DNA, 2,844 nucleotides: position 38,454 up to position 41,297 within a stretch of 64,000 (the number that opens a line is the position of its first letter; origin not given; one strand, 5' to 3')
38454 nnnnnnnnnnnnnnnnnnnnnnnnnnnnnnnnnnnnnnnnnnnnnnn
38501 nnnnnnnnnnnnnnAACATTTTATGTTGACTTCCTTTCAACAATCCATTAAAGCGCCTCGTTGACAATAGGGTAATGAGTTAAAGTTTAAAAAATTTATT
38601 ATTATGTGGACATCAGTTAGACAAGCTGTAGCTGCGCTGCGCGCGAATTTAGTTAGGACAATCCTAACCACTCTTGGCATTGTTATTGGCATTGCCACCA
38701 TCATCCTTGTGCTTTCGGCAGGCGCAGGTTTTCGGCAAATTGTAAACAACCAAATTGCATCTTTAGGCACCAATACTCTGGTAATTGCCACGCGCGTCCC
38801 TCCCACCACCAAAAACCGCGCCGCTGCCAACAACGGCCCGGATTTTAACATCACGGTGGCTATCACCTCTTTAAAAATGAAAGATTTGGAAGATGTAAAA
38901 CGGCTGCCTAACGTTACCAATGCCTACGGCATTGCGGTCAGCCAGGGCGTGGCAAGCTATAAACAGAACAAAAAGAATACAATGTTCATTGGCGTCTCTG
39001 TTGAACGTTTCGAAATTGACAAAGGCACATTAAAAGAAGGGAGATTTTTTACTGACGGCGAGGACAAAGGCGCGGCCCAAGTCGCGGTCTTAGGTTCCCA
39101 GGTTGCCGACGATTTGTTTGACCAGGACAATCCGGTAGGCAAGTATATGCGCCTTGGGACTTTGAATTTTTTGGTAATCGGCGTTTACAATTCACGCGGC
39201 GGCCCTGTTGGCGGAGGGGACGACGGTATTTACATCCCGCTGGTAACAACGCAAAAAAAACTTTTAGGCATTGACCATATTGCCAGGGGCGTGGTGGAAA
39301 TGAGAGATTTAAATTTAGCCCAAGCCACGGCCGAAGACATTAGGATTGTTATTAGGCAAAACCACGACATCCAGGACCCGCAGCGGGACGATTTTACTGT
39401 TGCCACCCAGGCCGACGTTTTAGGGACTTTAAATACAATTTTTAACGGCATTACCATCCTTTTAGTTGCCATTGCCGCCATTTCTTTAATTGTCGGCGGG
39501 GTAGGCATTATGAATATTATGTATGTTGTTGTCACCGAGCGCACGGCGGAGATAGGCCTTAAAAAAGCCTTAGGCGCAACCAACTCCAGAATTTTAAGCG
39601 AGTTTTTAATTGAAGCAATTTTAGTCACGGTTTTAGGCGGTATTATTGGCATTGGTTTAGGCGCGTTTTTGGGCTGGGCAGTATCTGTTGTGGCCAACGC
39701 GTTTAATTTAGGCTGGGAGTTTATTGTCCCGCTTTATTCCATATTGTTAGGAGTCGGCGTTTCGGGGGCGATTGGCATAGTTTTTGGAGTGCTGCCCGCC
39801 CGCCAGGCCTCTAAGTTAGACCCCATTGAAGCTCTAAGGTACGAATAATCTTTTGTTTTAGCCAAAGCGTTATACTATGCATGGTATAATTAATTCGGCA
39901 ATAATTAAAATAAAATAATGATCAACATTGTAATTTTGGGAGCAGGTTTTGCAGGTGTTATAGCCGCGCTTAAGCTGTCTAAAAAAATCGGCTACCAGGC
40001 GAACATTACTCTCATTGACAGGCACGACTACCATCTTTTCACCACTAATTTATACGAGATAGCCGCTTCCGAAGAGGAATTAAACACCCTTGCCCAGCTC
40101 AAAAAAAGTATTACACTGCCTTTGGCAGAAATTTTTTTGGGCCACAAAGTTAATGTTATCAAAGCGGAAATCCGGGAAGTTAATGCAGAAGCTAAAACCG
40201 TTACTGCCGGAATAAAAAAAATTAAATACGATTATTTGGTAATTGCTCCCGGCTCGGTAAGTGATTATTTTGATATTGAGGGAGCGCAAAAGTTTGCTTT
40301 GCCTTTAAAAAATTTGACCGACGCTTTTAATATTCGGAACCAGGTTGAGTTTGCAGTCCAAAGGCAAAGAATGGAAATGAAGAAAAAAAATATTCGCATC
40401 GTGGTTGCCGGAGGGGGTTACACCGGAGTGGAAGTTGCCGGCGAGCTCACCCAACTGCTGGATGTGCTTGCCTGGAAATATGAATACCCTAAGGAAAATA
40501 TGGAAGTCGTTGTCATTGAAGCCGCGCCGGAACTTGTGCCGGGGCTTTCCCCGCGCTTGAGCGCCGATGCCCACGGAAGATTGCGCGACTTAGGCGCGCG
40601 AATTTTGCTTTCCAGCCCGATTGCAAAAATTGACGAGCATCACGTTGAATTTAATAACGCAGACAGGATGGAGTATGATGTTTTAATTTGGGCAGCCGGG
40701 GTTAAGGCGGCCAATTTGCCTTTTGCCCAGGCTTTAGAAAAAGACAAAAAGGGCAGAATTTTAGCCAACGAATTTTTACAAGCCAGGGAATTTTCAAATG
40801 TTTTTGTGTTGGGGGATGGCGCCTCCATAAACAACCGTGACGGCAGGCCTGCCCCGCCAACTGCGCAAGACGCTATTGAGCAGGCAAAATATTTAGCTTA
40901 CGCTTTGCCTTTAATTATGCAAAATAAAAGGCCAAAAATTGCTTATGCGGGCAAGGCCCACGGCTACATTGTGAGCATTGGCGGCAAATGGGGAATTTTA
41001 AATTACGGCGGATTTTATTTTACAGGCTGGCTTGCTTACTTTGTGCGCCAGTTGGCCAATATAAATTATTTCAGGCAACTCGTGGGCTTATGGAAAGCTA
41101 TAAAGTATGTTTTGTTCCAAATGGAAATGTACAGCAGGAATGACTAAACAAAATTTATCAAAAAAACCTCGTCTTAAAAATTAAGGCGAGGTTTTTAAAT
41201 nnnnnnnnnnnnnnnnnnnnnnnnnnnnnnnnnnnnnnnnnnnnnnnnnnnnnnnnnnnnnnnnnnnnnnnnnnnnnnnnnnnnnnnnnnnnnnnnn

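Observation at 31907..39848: Prepilin, 489-aa unknown, DapF-fold protein, MacB-type ABC exporter and a clan-CD-like protein in one co-directional block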

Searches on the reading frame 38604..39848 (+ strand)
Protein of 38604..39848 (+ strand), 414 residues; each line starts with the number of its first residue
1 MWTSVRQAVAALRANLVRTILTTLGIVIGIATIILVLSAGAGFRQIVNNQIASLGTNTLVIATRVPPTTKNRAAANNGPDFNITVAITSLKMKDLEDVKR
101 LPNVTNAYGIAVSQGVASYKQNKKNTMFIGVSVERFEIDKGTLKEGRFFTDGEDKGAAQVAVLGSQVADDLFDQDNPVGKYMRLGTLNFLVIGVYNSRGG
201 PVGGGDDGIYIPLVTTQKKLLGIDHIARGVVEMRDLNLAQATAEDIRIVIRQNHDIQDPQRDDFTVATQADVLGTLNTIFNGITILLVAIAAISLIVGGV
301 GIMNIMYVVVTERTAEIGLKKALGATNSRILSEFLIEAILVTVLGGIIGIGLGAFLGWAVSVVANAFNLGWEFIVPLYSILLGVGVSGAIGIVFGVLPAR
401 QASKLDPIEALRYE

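Call 3: search_protein_families(library=pfam, proteins=[window:38604-39848:+], max_evalue=0.1)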
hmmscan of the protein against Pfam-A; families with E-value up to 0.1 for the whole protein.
window:38604-39848:+ (414 aa): 2 families
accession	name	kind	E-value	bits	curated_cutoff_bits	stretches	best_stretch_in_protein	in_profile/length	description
PF12704.14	MacB_PCD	-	2.8e-36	126.2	27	1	19-247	1-205/207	MacB-like periplasmic core domain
PF02687.27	FtsX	-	3.2e-20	72.8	25.5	1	289-407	2-120/120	FtsX-like permease C-terminal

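Call 4: search_protein_families(library=ncbifam, proteins=[window:38604-39848:+], max_evalue=0.1)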
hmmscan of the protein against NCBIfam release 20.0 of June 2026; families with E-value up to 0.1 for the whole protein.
window:38604-39848:+ (414 aa): 11 families
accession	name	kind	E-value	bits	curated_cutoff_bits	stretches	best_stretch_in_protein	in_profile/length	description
NF007826.0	PRK10535.1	equivalog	2.3e-60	204.6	966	1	7-412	260-646/648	macrolide ABC transporter ATP-binding protein/permease MacB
TIGR03434.1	ADOP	subfamily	3.3e-31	108.2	622.3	1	33-414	428-803/803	ADOP family duplicated permease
TIGR02212.1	lolCE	equivalog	4.7e-13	48.9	362.45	1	19-414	24-411/411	lipoprotein-releasing ABC transporter permease subunit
NF008357.0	PRK11146.1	exception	3.8e-08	32.6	439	2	12-71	18-79/414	lipoprotein-releasing ABC transporter permease subunit LolE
NF038346.1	FtsX_actino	exception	5.3e-08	32.6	250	1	265-361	161-258/308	permease-like cell division protein FtsX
NF008076.0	PRK10814.1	exception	1.4e-06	27.6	473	2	294-414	272-399/399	lipoprotein-releasing ABC transporter permease subunit LolC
TIGR00439.2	FtsX_Gneg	equivalog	2.8e-06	26.7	255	1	241-370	131-253/292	permease-like cell division protein FtsX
NF038347.1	FtsX_Gpos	exception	1.9e-05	24.2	225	1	271-396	155-284/296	permease-like cell division protein FtsX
TIGR01185.1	devC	equivalog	6.4e-05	22.1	290.35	1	283-356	257-330/380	ABC transporter permease DevC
TIGR02213.1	lolE_release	exception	0.00011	21.2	540.35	1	12-64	15-69/411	lipoprotein-releasing ABC transporter permease subunit LolE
NF038008.1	ABC_perm_DarB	equivalog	0.00042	18.4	700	1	286-352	275-341/777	darobactin export ABC transporter permease subunit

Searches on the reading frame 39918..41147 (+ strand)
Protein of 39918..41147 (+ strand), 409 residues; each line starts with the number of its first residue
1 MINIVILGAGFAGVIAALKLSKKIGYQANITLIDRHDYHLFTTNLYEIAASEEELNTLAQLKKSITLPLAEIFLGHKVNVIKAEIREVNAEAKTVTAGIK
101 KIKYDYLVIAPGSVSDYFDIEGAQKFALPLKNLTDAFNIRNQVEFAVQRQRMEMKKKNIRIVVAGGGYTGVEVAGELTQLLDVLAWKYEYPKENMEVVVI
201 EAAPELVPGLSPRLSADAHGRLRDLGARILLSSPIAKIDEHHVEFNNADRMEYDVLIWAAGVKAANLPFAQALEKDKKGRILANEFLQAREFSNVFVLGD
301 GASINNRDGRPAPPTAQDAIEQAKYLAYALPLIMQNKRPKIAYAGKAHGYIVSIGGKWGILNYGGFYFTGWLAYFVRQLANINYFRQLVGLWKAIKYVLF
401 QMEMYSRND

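Call 3: search_protein_families(library=pfam, proteins=[window:39918-41147:+], max_evalue=0.1)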
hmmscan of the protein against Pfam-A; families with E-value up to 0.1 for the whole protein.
window:39918-41147:+ (409 aa): 10 families
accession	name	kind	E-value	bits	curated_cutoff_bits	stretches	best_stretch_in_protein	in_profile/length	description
PF07992.20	Pyr_redox_2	-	7.9e-43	147.4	26.1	1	3-323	2-291/291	Pyridine nucleotide-disulphide oxidoreductase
PF00070.33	Pyr_redox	-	4.9e-11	43.4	22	1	160-241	1-69/82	Pyridine nucleotide-disulphide oxidoreductase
PF01266.30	DAO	-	5.3e-10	39.8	27.9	1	4-37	2-33/353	FAD dependent oxidoreductase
PF13454.12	NAD_binding_9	-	3.4e-06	27.6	21.8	1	5-38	1-35/155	FAD-NAD(P)-binding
PF13450.12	NAD_binding_8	-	6.3e-06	26.8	21.9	1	6-37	1-29/68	NAD(P)-binding Rossmann-like domain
PF13738.12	Pyr_redox_3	-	9.5e-05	22.2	30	1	154-299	159-305/305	Pyridine nucleotide-disulphide oxidoreductase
PF04820.20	Trp_halogenase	-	0.0019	17.6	21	1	3-36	1-35/458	Tryptophan halogenase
PF03435.24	Sacchrp_dh_NADP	-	0.012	16.4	25.1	1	4-38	1-34/129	Saccharopine dehydrogenase NADP binding domain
PF03486.20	HI0933_like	-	0.048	13.5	50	0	3-35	2-31/244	HI0933-like protein Rossmann domain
PF05834.18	Lycopene_cycl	-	0.071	12.6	23.4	0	4-57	2-53/380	Lycopene cyclase protein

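Call 4: search_protein_families(library=ncbifam, proteins=[window:39918-41147:+], max_evalue=0.1)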
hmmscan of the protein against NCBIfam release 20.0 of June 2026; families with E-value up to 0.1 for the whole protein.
window:39918-41147:+ (409 aa): 53 families (the best 25 are shown)
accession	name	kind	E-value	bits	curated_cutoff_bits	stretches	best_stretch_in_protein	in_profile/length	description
TIGR03169.1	Nterm_to_SelD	hypoth_equivalog_domain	6.7e-32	111.2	310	1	76-372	67-349/365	pyridine nucleotide-disulfide oxidoreductase family protein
NF049943.1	SQR_III_seleno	exception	3e-19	69.2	525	1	3-124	2-117/406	type III sulfide quinone reductase, selenoprotein subtype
NF003437.0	PRK04965.1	equivalog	9.4e-18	64.4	392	1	3-307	4-280/378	NADH:flavorubredoxin reductase NorW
TIGR04369.1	fusion_not_SelD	hypoth_equivalog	3.4e-16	58.5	700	2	238-340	187-286/701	oxidoreductase/SelD-related fusion protein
TIGR03385.1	CoA_CoA_reduc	equivalog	1.1e-15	57.3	578.8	1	4-307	2-288/439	CoA-disulfide reductase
NF007123.0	PRK09564.1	equivalog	8.2e-14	51.1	458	1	3-306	2-288/444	CoA-disulfide reductase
NF042949.2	3PPDioc_HcaD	equivalog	8.7e-14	51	450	1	3-330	3-305/386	3-phenylpropionate/cinnamic acid dioxygenase ferredoxin--NAD(+) reductase subunit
NF046103.1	NOXase_Strep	equivalog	2e-11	43.5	600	1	4-306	2-285/442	H2O-forming NADH oxidase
TIGR01350.1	lipoamide_DH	equivalog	2.1e-11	43.2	408.8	1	71-300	97-307/461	dihydrolipoyl dehydrogenase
TIGR02374.1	nitri_red_nirB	equivalog_domain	2.6e-11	42.7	578.35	1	62-307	53-283/794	nitrite reductase large subunit NirB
NF010037.0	PRK13512.1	equivalog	7.9e-11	41.5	394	1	75-303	78-280/438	CoA-disulfide reductase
NF007286.0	PRK09754.1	equivalog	2.5e-09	36.4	447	1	4-304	6-279/400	phenylpropionate dioxygenase ferredoxin reductase subunit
NF011565.0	PRK14989.1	subfamily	4.4e-07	28.3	883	1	75-307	71-288/847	nitrite reductase large subunit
NF045765.1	PhenlGlyoxDHPadH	equivalog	5.5e-07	28.8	475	1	67-303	61-278/416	NADH-dependent phenylglyoxylate dehydrogenase subunit epsilon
NF005572.0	PRK07251.1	equivalog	6.9e-07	28.3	537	1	72-300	85-291/438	FAD-containing oxidoreductase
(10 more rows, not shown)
